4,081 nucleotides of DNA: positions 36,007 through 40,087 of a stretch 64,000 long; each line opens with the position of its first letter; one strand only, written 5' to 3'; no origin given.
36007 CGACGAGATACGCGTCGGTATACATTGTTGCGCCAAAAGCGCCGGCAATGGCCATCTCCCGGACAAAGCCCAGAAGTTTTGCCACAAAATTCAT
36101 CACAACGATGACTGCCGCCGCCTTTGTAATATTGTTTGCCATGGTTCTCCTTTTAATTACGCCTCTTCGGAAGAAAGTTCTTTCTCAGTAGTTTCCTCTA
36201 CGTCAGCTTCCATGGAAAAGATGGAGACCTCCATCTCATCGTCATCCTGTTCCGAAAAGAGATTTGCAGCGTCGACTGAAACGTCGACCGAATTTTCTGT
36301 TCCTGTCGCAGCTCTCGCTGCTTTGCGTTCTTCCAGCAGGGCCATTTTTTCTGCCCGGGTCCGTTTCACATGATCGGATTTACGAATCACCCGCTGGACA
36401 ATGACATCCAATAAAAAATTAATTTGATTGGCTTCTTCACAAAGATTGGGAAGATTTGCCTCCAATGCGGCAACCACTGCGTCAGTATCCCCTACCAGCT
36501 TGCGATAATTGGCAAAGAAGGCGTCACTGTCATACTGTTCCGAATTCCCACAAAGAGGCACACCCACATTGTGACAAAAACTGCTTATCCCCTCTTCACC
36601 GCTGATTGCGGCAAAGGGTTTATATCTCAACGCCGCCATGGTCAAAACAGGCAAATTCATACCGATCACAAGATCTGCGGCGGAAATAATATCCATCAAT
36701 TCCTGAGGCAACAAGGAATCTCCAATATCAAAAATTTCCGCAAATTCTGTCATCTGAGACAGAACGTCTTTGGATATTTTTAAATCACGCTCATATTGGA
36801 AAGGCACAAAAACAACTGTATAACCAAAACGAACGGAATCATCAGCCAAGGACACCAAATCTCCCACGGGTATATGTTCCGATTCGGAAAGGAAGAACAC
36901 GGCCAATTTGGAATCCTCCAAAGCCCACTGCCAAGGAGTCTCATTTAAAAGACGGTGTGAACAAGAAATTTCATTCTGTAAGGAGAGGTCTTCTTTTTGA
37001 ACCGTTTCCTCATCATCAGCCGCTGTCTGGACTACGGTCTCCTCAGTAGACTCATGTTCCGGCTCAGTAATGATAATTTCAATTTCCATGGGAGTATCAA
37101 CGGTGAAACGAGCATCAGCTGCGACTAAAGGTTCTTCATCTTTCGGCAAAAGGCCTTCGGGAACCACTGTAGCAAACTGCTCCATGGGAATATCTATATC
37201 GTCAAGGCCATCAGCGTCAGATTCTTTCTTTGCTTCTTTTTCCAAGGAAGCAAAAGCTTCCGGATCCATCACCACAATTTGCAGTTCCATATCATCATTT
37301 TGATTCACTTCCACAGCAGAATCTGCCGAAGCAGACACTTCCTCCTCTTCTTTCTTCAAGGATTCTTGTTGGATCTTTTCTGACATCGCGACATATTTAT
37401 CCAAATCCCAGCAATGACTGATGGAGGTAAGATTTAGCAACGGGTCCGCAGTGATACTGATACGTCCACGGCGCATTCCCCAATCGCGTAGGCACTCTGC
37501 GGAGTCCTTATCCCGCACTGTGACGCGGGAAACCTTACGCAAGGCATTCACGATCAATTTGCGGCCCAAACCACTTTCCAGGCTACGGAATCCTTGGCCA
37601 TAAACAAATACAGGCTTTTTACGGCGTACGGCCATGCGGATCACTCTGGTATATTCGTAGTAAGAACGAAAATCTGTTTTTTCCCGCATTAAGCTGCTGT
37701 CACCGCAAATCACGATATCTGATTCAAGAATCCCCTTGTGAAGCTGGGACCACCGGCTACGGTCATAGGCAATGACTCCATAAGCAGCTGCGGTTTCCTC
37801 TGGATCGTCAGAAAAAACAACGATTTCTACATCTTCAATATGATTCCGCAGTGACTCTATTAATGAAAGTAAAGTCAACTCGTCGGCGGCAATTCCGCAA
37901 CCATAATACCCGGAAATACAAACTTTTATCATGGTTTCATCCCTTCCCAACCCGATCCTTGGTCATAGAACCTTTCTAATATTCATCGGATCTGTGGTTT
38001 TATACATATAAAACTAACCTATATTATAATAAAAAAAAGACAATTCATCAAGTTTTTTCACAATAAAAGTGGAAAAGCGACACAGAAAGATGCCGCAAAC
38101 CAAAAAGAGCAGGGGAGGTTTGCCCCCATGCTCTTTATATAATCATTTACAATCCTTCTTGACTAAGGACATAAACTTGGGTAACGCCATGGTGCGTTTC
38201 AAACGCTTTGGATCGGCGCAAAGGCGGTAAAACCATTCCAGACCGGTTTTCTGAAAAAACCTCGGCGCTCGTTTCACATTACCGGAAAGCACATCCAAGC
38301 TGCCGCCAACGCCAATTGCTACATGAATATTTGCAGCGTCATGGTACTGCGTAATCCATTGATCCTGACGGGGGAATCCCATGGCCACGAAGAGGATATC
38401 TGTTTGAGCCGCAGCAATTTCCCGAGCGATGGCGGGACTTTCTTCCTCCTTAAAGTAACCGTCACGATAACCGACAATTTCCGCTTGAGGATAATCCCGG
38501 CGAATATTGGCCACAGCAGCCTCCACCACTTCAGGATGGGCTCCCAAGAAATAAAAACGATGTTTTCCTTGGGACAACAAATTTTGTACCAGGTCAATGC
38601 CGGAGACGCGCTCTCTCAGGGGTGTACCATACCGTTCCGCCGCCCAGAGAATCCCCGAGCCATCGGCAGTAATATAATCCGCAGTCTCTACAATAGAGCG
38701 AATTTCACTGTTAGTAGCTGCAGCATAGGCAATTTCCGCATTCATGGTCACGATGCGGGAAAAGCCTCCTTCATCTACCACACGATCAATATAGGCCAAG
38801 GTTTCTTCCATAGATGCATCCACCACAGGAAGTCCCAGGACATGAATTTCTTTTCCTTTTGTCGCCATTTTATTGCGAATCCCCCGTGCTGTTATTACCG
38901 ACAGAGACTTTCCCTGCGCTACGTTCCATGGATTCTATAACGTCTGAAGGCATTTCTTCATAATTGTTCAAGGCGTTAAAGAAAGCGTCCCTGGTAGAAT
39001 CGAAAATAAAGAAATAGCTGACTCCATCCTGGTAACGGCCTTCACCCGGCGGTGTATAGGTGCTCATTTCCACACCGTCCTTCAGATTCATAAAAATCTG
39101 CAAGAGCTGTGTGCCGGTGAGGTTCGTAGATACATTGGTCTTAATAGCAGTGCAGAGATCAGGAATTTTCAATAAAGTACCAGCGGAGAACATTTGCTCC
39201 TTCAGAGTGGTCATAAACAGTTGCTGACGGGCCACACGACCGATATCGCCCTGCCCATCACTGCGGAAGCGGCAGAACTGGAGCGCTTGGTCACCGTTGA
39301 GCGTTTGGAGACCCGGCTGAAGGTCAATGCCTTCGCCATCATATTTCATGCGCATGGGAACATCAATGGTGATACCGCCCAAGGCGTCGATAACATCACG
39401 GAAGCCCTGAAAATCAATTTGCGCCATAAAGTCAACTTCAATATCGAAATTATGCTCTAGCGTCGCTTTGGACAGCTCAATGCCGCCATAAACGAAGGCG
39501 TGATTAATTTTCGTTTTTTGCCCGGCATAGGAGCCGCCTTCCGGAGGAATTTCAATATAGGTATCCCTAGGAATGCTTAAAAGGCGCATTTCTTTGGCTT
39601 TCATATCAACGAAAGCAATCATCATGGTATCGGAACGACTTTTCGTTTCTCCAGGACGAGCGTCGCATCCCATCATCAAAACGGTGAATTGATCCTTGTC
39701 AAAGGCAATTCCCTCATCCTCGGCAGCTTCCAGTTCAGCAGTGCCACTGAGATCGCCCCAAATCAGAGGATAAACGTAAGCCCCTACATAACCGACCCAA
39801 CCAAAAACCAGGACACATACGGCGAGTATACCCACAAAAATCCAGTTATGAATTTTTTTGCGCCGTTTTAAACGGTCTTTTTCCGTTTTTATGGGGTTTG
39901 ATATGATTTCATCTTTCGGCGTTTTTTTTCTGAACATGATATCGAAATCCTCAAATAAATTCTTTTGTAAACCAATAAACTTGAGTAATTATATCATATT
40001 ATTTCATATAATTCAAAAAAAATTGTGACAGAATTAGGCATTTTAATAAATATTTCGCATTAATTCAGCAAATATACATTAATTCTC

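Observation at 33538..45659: Secondary cell-wall polymer locus with two CsaB-type pyruvyltransferases, one fused to a GT4 glycosyltransferase and one carrying a ~120-aa polyacidic insert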

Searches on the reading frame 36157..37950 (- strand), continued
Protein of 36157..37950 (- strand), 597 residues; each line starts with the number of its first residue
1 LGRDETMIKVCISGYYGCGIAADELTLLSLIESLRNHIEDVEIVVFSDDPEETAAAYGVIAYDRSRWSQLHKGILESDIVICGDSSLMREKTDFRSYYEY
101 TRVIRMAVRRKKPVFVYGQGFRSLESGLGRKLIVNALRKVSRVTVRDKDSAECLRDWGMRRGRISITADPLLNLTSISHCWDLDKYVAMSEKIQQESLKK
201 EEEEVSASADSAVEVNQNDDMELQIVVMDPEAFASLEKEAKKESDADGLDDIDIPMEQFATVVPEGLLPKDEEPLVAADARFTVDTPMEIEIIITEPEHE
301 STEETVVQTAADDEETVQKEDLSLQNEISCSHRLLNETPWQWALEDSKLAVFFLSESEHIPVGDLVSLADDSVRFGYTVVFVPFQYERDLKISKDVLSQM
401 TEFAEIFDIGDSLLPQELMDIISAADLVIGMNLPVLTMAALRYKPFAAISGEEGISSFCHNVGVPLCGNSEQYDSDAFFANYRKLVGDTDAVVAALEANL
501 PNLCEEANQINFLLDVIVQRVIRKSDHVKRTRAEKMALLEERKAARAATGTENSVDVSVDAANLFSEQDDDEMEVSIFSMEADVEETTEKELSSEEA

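Call 61: fold_search(model_id=the predicted structure, library=pdb)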
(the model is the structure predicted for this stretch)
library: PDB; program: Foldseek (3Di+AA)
matches with E <= 10: 1818; with E <= 0.001: 277
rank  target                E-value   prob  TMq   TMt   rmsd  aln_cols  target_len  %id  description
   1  1f6d_D                5.9e-10  1.00  0.40  0.60  12.7       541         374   10  THE STRUCTURE OF UDP-N-ACETYLGLUCOSAMINE 2-EPIMERASE FROM E. COLI. (released 2000-12-13)
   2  1f6d_A                1.5e-09  1.00  0.43  0.64  13.3       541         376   10  THE STRUCTURE OF UDP-N-ACETYLGLUCOSAMINE 2-EPIMERASE FROM E. COLI. (released 2000-12-13)
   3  3ot5_C                3.0e-09  1.00  0.42  0.62   5.8       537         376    9  2.2 Angstrom Resolution Crystal Structure of putative UDP-N-acetylglucosamine 2-epimerase from Listeria monocytogenes (released 2010-09-22)
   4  7vz6_H                3.7e-09  1.00  0.39  0.57  13.2       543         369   12  The crystal structure of Non-hydrolyzing UDPGlcNAc 2-epimerase in complex with UDP-glucose (released 2022-11-16)
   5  6vlc_B                3.9e-09  1.00  0.43  0.65  11.5       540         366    9  Crystal structure of UDP-GlcNAc 2-epimerase from Neisseria meningitidis bound to UDP-GlcNAc (released 2020-11-11)
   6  7vz6_E                4.6e-09  1.00  0.38  0.56  13.7       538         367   12  The crystal structure of Non-hydrolyzing UDPGlcNAc 2-epimerase in complex with UDP-glucose (released 2022-11-16)
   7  1v4v_A                5.8e-09  1.00  0.40  0.59   7.5       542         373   10  Crystal Structure Of UDP-N-Acetylglucosamine 2-Epimerase From Thermus Thermophilus HB8 (released 2003-12-02)
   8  8ahe_A                6.8e-09  1.00  0.43  0.64   8.5       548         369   11  PAC-FragmentDEL: Photoactivated covalent capture of DNA encoded fragments for hit discovery (released 2022-09-14)
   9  7vza_G                6.8e-09  1.00  0.39  0.59   8.1       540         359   12  The crystal structure of Non-hydrolyzing UDPGlcNAc 2-epimerase in complex with UDP (released 2022-11-16)
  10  7vza_A                6.8e-09  1.00  0.38  0.56  13.7       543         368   12  The crystal structure of Non-hydrolyzing UDPGlcNAc 2-epimerase in complex with UDP (released 2022-11-16)
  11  6vlb_B                7.2e-09  1.00  0.43  0.65  13.4       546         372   10  Crystal structure of ligand-free UDP-GlcNAc 2-epimerase from Neisseria meningitidis (released 2020-11-11)
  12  3dzc_A                7.2e-09  1.00  0.41  0.61  13.1       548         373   11  2.35 Angstrom resolution structure of WecB (VC0917), a UDP-N-acetylglucosamine 2-epimerase from Vibrio cholerae. (released 2008-08-12)
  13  4xsr_B                8.0e-09  1.00  0.40  0.60  13.8       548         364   11  Crystal structure of Anabaena Alr3699/HepE in complex with UDP-glucose (released 2016-01-13)
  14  6vlc_D                9.0e-09  1.00  0.42  0.64  11.8       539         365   10  Crystal structure of UDP-GlcNAc 2-epimerase from Neisseria meningitidis bound to UDP-GlcNAc (released 2020-11-11)
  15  7vyy_A                1.1e-08  1.00  0.39  0.59   8.0       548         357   11  The crystal structure of Non-hydrolyzing UDPGlcNAc 2-epimerase (released 2022-11-16)
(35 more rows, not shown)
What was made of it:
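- On CsaB pyruvyltransferase: acidic protein: The top PDB matches are GT-B enzymes (call 61).
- Top fold matches are GT-B enzymes such as UDP-GlcNAc 2-epimerases (call 61).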

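Call 64: find_encoding_contigs(protein=P0151, flank=10000, max_places=2)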
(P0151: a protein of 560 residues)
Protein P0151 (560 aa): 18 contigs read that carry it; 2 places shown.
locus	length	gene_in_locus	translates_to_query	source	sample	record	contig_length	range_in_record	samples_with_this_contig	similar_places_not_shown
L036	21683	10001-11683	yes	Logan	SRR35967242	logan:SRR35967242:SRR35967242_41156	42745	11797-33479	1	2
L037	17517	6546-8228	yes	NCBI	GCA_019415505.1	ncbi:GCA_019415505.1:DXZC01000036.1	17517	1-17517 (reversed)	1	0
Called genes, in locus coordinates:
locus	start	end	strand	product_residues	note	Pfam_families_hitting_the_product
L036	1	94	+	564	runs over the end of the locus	PF13401:AAA_22 (faint), PF05157:MshEN, PF00437:T2SSE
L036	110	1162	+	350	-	PF00437:T2SSE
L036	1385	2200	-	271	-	-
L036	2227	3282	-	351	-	PF01757:Acyl_transf_3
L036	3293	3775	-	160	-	PF12641:Flavodoxin_3, PF12724:Flavodoxin_5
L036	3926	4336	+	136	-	PF09719:C_GCAxxG_C_C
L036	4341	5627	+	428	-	PF01979:Amidohydro_1, PF07969:Amidohydro_3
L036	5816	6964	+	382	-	PF03816:LytR_cpsA_psr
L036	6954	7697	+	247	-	PF03808:Glyco_tran_WecG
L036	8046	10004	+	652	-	PF18949:DUF5693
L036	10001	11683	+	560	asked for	PF04230:PS_pyruv_trans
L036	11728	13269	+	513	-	PF01554:MatE (weak), PF03023:MurJ, PF01554:MatE (weak)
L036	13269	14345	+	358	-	PF00953:Glycos_transf_4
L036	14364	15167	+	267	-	PF00018:SH3_1 (faint), PF08239:SH3_3, PF18348:SH3_16 (faint), PF06347:SH3_4, PF08239:SH3_3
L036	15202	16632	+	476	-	PF01266:DAO, PF04324:Fer2_BFD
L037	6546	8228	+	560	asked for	PF04230:PS_pyruv_trans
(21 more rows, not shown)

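Call 66: find_encoding_contigs(protein=P0152, flank=10000, max_places=2)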
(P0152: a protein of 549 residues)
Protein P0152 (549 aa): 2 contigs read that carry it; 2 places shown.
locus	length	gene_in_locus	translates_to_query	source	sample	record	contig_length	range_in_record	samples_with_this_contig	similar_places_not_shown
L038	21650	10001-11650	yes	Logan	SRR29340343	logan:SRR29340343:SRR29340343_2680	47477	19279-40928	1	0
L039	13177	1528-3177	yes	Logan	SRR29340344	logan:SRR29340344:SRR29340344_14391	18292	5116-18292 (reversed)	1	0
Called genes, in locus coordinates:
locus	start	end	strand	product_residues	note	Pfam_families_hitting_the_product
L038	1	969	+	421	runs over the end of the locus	PF07690:MFS_1, PF12832:MFS_1_like (faint), PF07690:MFS_1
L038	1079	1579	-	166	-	PF04073:tRNA_edit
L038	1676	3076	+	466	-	PF00989:PAS (weak), PF00158:Sigma54_activat, PF01078:Mg_chelatase (faint), PF14532:Sigma54_activ_2, PF07724:AAA_2 (weak), PF07728:AAA_5 (faint), PF25601:AAA_lid_14, PF02954:HTH_8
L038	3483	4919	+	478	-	PF06253:MTTB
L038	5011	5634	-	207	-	PF00583:Acetyltransf_1, PF13673:Acetyltransf_10, PF13508:Acetyltransf_7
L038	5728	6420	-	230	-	PF08713:DNA_alkylation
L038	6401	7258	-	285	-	PF01261:AP_endonuc_2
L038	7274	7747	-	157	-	PF02870:Methyltransf_1N (weak), PF01035:DNA_binding_1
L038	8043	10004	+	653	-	PF18949:DUF5693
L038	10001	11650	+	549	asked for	PF04230:PS_pyruv_trans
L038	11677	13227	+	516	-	PF03023:MurJ, PF01554:MatE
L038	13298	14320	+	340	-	PF00953:Glycos_transf_4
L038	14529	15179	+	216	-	PF06347:SH3_4 (faint), PF08239:SH3_3, PF18348:SH3_16 (faint), PF08239:SH3_3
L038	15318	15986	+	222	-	-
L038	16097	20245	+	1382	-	-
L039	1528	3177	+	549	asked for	PF04230:PS_pyruv_trans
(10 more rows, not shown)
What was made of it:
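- They occupy the same syntenic locus (calls 64, 66).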

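Call 67: find_encoding_contigs(protein=P0150, flank=10000, max_places=2)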
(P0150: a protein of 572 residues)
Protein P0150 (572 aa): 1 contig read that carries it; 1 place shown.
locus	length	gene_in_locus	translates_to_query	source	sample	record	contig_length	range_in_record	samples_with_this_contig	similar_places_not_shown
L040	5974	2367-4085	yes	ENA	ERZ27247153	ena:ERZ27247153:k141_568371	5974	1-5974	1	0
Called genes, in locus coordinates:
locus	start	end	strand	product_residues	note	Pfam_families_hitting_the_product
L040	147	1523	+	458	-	PF03816:LytR_cpsA_psr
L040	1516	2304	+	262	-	PF03808:Glyco_tran_WecG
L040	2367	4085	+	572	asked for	PF04230:PS_pyruv_trans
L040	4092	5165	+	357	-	PF00953:Glycos_transf_4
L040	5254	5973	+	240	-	?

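Call 82: find_related_loci(query=A5, collection=metagenome_contigs, flank=10000)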
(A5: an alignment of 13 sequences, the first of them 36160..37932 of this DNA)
Query A5 (591 aa) in metagenome_contigs; peptide patterns used: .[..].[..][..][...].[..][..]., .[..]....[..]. (x = any residue, [..] = any of these).
139 stretches matched a pattern; 2 encode a relative of the query (tblastn E <= 1e-3); 2 distinct loci.
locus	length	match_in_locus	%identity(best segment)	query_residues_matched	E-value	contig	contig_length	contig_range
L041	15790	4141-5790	63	1-540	0e+0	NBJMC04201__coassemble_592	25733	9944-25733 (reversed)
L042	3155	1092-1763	37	1-228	7e-45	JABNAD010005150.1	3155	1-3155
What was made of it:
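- Tried and rejected: The metagenome scan added only two loci (call 82).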

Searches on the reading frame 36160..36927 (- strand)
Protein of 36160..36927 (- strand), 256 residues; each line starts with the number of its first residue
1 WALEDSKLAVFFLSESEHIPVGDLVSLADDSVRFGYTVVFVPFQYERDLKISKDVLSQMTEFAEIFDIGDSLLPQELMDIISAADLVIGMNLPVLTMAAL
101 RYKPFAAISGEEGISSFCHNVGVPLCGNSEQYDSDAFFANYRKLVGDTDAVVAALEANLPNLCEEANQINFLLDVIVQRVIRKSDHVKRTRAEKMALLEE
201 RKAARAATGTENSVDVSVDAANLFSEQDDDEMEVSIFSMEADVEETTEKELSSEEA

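Call 75: search_protein_families(library=pfam, proteins=[window:36160-36927:-], max_evalue=1)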
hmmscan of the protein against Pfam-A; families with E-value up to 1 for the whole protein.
seq(256 aa): 1 family
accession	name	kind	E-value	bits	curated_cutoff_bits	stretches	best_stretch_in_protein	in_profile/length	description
PF04230.19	PS_pyruv_trans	-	0.00034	21.1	25.3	1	24-92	190-260/280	Polysaccharide pyruvyl transferase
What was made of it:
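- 36157..37932 (-): Acidic, degenerate CsaB homologue (591 aa from the ATG at 37932). Its parts are: N-lobe 1-~176, acidic insert ~181-335, C-lobe 336-515, basic helix 516-545 and acidic tail 546-591. The C-lobe alone scores 21 bits, below the Pfam cut-off (call 75).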

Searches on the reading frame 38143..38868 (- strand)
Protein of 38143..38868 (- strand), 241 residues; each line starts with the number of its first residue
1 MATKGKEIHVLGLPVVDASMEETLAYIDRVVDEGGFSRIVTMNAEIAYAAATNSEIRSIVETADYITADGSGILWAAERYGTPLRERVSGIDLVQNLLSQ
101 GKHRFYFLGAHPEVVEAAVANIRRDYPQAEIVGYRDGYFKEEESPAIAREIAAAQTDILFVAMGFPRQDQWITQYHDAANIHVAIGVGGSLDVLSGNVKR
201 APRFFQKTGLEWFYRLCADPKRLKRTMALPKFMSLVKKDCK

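Call 4: search_protein_families(library=pfam, proteins=[window:38143-38868:-])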
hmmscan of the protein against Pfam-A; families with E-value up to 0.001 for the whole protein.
window:38143-38868:- (241 aa): 1 family
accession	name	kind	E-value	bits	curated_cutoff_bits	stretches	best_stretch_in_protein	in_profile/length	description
PF03808.19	Glyco_tran_WecG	-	2.4e-62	210.1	27.4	1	63-226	1-167/168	Glycosyl transferase WecG/TagA/CpsF family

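Call 9: search_protein_families(library=ncbifam, proteins=[window:38143-38868:-])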
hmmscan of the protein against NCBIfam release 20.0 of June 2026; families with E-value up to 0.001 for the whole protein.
window:38143-38868:- (241 aa): 4 families
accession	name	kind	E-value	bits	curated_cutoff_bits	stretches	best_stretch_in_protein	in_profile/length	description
NF041710.1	UDPacetylman_taseTarA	equivalog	5.4e-58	196.4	350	1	5-238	6-242/247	N-acetylglucosaminyldiphosphoundecaprenol N-acetyl-beta-D-mannosaminyltransferase TarA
TIGR00696.1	wecG_tagA_cpsF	superfamily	1.4e-50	171.5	69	1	59-232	2-178/178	WecB/TagA/CpsF family glycosyltransferase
NF002980.1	PRK03692.1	equivalog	1.4e-41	142.5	323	1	28-234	22-233/240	lipopolysaccharide N-acetylmannosaminouronosyltransferase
NF041872.1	EPS_EpsA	equivalog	7.4e-37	127.1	500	1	13-229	23-245/265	exopolysaccharide biosynthesis glycosyltransferase EpsA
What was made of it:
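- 38143..38868 (-): TagA/WecG-family ManNAc transferase. The TarA model NF041710 scores 196 bits, which is below its equivalog cut-off (calls 4, 9).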

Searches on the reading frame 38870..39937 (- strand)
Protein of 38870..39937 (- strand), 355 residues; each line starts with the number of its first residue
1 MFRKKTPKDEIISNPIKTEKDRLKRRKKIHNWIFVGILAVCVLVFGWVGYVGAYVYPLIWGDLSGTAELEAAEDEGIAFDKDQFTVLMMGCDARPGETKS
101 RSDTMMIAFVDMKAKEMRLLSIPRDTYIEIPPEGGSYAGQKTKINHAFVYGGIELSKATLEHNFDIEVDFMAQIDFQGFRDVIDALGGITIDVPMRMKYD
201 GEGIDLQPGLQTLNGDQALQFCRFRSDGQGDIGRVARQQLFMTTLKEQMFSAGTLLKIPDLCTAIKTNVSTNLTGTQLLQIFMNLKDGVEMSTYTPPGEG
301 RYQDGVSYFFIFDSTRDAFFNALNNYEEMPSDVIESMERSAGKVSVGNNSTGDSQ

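Call 4: search_protein_families(library=pfam, proteins=[window:38870-39937:-])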
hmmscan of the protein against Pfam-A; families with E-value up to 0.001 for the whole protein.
window:38870-39937:- (355 aa): 1 family
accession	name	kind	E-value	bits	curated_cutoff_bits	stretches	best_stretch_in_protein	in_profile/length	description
PF03816.19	LytR_cpsA_psr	-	4.7e-46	157.1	24.6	1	101-249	1-148/150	LytR_cpsA_psr family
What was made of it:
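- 38870..39937 (-): LCP (LytR-CpsA-Psr) glycopolymer-peptidoglycan ligase. PF03816 at 4.7e-46 (call 4).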

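Call 9: search_protein_families(library=ncbifam, proteins=[window:38870-39937:-])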
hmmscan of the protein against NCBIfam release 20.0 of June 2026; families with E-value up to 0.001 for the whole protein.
window:38870-39937:- (355 aa): 4 families
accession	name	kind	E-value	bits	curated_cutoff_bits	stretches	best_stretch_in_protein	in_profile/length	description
NF006897.1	PRK09379.1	equivalog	1.8e-54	185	441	1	27-325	2-295/298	polyisoprenyl-teichoic acid--peptidoglycan teichoic acid transferase TagU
TIGR00350.1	lytR_cpsA_psr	domain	3.1e-40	137.9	62.3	1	101-250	2-151/152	LCP family glycopolymer transferase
NF047591.1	ligase_LytR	equivalog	1.7e-31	109.8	450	1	34-311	9-299/336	glycopolymer--peptidoglycan transferase LytR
NF051849.1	LCP_trans_Cps2A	equivalog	2.1e-30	106.4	650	1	79-282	217-418/477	LCP family glycopolymer transferase CpsA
